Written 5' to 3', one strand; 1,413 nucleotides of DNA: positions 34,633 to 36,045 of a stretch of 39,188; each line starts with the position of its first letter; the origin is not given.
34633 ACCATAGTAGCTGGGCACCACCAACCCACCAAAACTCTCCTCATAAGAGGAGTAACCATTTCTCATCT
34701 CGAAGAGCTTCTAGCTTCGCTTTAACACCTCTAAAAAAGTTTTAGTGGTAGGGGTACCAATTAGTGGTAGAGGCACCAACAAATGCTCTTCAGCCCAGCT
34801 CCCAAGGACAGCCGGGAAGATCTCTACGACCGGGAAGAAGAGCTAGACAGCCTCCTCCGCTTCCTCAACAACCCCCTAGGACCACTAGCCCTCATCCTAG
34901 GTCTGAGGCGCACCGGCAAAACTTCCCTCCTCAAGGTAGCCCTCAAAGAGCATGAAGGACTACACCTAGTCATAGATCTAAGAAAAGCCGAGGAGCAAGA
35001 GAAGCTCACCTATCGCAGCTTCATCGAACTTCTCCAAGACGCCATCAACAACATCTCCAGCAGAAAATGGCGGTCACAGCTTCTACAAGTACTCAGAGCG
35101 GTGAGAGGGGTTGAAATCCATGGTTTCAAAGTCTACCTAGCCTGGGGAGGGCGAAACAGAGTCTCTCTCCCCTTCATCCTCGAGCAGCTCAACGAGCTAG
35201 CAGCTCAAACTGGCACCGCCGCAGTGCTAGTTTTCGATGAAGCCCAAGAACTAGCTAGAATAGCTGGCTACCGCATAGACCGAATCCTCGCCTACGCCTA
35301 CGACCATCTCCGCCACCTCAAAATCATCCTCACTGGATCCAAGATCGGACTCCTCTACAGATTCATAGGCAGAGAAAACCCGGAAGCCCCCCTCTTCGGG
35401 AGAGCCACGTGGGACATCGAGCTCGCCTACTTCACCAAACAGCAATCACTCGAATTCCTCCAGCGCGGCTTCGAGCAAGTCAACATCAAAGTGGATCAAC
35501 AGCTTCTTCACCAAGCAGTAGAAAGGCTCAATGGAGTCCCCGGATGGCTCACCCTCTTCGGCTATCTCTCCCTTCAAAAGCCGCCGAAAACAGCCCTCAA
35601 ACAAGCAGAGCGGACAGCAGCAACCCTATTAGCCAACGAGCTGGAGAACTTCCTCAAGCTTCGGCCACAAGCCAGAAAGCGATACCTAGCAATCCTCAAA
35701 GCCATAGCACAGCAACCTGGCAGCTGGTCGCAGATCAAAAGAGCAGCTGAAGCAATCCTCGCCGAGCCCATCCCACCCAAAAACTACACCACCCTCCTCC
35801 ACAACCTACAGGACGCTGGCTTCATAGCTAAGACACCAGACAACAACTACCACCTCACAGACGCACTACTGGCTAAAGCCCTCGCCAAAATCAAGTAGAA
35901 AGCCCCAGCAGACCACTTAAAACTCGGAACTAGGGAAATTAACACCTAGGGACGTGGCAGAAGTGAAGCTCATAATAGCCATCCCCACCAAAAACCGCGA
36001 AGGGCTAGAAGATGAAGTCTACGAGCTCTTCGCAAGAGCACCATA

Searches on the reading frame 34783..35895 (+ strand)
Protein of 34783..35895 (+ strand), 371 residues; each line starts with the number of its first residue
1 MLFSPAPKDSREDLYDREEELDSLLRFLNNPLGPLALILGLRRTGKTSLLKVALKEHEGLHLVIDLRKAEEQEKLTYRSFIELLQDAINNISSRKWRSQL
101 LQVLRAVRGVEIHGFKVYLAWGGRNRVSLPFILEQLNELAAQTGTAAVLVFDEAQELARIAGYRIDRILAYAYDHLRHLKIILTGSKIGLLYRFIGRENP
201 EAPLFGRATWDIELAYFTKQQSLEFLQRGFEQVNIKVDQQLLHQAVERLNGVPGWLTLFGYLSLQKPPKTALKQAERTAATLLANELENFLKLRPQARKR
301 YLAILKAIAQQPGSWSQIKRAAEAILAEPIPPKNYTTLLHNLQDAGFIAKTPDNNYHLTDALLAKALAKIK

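Call 68: search_protein_families(library=pfam, proteins=[window:34783-35895:+], max_evalue=0.001)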
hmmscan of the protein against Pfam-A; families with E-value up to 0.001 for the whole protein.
window:34783-35895:+ (371 aa): 6 families
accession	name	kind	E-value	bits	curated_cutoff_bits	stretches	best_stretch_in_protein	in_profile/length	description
PF01637.24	ATPase_2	-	1.4e-19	71.2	33.2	1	15-256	2-222/225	ATPase domain predominantly from Archaea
PF21100.3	MCM_C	-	1.2e-10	41.5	27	1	296-357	2-62/64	MCM protein C-terminal winged helix-turn-helix domain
PF13173.12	AAA_14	-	3.6e-10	40.4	27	1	35-86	4-56/129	AAA domain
PF13191.12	AAA_16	-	2.3e-08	35.2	32.6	1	14-157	2-144/167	AAA ATPase domain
PF13401.12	AAA_22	-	1.8e-06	28.7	27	1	36-187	8-124/130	AAA domain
PF20786.2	DUF6840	-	0.00089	20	26.8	0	72-130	22-75/92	Family of unknown function (DUF6840)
